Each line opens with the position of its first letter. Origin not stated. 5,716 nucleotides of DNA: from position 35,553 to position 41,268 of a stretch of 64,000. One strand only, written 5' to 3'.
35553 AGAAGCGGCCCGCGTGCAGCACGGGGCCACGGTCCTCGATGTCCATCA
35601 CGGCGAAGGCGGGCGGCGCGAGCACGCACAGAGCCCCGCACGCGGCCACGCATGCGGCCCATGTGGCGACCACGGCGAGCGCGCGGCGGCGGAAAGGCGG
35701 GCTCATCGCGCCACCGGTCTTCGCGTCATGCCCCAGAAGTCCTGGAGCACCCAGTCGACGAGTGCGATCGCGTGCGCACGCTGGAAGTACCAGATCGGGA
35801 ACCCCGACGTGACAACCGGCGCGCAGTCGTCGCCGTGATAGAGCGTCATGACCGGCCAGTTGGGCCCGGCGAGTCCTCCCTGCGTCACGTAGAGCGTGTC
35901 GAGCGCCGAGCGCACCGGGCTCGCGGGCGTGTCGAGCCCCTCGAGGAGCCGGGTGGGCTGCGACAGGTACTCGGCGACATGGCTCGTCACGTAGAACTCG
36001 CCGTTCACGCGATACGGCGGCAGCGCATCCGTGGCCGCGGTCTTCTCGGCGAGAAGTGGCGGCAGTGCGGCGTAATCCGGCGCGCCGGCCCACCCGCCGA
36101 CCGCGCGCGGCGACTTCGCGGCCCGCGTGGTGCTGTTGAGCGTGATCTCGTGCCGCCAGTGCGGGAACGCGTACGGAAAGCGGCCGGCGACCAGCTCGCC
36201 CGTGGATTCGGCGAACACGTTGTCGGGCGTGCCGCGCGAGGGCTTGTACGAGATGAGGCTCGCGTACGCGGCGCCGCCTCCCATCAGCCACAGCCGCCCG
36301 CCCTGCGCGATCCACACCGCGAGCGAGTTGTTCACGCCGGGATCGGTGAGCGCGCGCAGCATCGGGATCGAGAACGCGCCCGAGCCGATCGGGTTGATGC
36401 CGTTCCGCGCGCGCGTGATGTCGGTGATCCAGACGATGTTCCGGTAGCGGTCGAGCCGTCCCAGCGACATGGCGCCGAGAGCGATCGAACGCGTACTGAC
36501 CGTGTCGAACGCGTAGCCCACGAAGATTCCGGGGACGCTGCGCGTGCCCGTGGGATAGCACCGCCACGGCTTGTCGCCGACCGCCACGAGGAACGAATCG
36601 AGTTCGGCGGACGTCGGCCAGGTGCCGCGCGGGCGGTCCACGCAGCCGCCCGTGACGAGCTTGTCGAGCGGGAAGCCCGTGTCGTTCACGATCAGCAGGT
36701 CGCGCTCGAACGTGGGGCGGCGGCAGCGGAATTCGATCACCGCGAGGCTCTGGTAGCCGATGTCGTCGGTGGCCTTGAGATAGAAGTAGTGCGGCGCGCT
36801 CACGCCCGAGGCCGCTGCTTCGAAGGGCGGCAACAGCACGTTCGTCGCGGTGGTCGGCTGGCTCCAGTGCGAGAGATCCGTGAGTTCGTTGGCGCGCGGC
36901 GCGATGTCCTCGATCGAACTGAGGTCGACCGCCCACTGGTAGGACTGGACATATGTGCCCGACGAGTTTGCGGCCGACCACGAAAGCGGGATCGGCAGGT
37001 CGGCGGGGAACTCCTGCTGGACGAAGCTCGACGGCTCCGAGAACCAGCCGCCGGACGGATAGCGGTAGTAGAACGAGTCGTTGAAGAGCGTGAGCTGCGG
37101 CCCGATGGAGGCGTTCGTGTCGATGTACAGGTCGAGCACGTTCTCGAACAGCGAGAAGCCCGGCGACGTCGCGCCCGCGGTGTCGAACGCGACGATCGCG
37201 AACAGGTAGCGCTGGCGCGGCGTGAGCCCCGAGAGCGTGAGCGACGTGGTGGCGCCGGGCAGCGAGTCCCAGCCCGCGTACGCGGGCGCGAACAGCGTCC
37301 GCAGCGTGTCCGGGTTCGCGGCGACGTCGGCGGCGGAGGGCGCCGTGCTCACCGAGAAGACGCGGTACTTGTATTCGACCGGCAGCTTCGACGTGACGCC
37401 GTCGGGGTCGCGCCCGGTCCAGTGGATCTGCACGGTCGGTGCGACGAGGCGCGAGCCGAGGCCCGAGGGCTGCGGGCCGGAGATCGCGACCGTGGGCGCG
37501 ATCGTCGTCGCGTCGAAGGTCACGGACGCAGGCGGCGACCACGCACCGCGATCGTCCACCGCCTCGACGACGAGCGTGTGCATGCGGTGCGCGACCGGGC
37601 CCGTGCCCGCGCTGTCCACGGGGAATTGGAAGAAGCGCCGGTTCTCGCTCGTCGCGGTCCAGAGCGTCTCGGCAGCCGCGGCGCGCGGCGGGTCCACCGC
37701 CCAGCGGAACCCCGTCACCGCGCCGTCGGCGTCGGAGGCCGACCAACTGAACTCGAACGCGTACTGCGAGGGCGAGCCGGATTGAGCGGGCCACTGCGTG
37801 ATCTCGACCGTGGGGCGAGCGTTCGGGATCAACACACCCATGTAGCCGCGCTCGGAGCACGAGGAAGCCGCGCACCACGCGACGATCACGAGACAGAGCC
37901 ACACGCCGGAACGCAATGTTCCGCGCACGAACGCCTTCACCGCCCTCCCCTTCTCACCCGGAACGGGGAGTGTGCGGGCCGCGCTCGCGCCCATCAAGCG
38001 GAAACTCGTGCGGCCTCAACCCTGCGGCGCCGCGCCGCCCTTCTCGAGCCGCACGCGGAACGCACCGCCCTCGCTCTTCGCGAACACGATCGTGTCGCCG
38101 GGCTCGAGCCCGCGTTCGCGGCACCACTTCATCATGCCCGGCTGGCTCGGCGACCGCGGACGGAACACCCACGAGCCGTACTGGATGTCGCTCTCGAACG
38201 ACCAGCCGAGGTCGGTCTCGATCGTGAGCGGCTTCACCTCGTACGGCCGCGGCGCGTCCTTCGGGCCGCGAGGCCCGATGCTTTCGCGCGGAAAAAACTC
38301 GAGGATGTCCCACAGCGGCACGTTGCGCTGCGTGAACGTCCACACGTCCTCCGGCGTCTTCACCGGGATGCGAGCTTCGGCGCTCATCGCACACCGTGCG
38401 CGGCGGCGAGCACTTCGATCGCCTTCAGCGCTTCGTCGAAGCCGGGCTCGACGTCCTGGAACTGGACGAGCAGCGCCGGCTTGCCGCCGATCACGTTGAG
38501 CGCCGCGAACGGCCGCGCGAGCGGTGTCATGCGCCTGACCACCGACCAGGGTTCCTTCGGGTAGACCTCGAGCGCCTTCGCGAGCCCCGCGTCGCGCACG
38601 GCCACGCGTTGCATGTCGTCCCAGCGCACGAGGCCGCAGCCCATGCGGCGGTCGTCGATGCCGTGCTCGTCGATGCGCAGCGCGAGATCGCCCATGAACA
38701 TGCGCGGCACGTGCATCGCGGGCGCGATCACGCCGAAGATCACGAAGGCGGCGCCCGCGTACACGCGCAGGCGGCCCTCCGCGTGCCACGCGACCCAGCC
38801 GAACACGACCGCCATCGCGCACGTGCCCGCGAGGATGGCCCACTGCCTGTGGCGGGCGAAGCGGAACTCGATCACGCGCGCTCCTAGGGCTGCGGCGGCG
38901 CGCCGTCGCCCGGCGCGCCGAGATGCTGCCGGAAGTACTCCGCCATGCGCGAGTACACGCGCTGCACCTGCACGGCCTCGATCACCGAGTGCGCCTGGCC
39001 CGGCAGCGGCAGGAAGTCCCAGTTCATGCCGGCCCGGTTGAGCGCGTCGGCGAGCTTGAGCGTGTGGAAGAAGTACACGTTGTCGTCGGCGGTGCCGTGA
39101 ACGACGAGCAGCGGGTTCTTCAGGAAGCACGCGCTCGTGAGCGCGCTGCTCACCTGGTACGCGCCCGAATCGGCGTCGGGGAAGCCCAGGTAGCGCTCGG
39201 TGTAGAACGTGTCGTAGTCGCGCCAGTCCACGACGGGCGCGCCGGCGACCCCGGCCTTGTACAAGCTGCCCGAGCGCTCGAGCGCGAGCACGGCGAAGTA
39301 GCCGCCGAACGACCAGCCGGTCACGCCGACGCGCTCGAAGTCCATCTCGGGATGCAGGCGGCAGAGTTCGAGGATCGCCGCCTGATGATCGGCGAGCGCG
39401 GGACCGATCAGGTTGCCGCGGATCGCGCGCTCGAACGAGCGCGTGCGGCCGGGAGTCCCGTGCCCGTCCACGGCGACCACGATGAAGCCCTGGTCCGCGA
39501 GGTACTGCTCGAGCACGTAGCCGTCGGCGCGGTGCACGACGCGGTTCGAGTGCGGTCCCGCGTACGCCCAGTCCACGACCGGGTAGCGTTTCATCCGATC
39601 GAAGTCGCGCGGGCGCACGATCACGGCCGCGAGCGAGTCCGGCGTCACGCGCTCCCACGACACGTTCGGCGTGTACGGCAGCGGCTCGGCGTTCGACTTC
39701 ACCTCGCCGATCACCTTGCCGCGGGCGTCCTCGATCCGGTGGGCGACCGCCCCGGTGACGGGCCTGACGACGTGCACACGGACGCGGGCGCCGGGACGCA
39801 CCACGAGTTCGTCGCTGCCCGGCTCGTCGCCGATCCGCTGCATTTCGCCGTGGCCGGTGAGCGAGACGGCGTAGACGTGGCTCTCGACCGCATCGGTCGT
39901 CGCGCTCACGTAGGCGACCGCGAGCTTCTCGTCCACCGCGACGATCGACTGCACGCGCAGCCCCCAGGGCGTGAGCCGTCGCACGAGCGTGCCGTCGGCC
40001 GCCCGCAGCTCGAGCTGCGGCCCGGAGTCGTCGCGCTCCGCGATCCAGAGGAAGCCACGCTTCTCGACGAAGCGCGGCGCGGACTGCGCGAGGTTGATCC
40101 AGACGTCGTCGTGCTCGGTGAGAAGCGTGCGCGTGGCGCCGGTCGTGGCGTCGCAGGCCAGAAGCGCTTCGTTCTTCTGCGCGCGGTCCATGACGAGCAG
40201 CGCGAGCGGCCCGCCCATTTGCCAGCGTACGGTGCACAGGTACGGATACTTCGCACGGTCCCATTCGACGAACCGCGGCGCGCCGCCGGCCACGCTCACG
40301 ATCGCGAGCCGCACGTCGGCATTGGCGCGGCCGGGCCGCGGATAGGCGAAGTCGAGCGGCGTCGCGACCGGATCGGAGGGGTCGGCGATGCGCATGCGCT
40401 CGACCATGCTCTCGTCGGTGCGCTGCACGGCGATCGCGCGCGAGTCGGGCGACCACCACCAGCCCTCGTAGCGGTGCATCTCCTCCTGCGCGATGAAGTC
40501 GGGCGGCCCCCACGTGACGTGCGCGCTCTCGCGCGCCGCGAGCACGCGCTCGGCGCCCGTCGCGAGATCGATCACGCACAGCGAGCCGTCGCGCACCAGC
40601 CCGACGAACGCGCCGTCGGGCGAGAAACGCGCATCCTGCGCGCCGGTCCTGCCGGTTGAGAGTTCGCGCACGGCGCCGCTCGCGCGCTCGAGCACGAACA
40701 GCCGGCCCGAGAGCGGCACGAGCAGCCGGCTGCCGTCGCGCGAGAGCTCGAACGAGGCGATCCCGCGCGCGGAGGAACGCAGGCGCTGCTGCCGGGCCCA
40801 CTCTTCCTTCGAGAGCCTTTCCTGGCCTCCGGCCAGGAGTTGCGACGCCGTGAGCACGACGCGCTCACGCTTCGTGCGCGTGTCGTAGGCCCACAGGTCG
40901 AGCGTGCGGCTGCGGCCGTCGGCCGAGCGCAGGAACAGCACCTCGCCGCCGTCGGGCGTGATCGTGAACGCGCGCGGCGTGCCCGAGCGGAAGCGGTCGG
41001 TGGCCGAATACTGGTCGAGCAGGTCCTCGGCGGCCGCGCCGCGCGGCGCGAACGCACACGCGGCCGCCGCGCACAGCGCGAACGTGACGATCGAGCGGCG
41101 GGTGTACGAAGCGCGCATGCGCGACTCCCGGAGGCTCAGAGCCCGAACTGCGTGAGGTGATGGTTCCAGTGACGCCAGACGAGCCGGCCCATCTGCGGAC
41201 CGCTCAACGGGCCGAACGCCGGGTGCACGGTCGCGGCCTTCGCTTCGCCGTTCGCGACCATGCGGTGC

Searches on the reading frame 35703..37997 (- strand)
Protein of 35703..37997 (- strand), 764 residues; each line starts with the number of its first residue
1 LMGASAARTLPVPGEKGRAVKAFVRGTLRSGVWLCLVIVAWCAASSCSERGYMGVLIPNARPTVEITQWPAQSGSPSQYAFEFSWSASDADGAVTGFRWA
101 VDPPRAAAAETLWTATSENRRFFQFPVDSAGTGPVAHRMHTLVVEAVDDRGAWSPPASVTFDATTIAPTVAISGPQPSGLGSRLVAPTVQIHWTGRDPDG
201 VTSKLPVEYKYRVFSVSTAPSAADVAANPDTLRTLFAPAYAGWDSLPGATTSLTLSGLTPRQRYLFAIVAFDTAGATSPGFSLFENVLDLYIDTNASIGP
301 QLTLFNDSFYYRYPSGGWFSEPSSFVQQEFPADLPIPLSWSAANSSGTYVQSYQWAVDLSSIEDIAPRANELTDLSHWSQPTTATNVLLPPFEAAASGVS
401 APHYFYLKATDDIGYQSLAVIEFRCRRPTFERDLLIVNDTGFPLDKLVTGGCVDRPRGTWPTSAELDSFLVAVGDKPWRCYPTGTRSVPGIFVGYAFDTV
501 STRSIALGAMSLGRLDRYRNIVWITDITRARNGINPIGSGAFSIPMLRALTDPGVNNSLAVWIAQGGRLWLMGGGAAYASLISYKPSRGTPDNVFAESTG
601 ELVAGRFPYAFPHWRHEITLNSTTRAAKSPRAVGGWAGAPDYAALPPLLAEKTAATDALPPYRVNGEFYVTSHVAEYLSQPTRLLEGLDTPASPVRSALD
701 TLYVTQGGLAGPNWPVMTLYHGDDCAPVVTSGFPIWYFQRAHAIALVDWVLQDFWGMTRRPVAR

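Call 18: search_protein_families(library=pfam, proteins=[window:35703-37997:-], max_evalue=0.001)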
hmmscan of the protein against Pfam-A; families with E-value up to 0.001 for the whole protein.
window:35703-37997:- (764 aa): 1 family
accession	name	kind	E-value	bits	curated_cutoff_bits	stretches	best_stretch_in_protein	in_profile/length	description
PF00041.27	fn3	-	2.5e-05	24.8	25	0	188-278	15-76/84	Fibronectin type III domain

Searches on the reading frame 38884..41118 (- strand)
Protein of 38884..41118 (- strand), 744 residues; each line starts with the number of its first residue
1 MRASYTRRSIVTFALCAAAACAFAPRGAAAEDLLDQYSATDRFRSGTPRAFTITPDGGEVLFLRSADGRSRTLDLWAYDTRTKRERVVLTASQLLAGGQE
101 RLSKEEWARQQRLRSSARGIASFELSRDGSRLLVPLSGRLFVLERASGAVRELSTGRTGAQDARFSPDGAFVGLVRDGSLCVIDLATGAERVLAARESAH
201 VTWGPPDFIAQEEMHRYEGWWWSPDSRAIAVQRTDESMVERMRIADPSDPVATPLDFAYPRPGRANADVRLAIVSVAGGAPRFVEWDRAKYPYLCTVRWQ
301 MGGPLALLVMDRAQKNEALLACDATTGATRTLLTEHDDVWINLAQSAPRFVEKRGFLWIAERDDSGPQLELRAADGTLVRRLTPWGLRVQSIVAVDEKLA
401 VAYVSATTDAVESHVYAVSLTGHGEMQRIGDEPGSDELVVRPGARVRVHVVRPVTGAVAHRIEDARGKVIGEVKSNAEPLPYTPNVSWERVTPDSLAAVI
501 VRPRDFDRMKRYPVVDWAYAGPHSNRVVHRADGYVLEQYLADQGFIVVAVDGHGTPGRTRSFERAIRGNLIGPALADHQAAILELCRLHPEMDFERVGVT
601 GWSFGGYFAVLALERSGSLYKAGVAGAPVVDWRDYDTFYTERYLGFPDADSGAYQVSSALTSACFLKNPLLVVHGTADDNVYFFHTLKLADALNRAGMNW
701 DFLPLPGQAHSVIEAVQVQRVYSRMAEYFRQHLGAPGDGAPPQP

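Call 20: search_protein_families(library=pfam, proteins=[window:38884-41118:-], max_evalue=0.001)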
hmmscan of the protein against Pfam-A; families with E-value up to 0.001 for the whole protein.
window:38884-41118:- (744 aa): 5 families
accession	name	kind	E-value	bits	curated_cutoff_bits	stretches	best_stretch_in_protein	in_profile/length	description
PF00930.27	DPPIV_N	-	3.8e-57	194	22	1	135-439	20-335/354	Dipeptidyl peptidase IV (DPP IV) N-terminal region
PF00326.27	Peptidase_S9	-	2e-44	152.1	22.6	1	538-734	8-211/213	Prolyl oligopeptidase family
PF02129.25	Peptidase_S15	-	1.9e-07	31.5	23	1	494-654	3-153/262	X-Pro dipeptidyl-peptidase (S15 family)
PF01738.24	DLH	-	8.9e-07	29.1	21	1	538-715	35-191/217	Dienelactone hydrolase family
PF12146.15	Hydrolase_4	-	0.0008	19.2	27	0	538-635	25-116/239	Serine aminopeptidase, S33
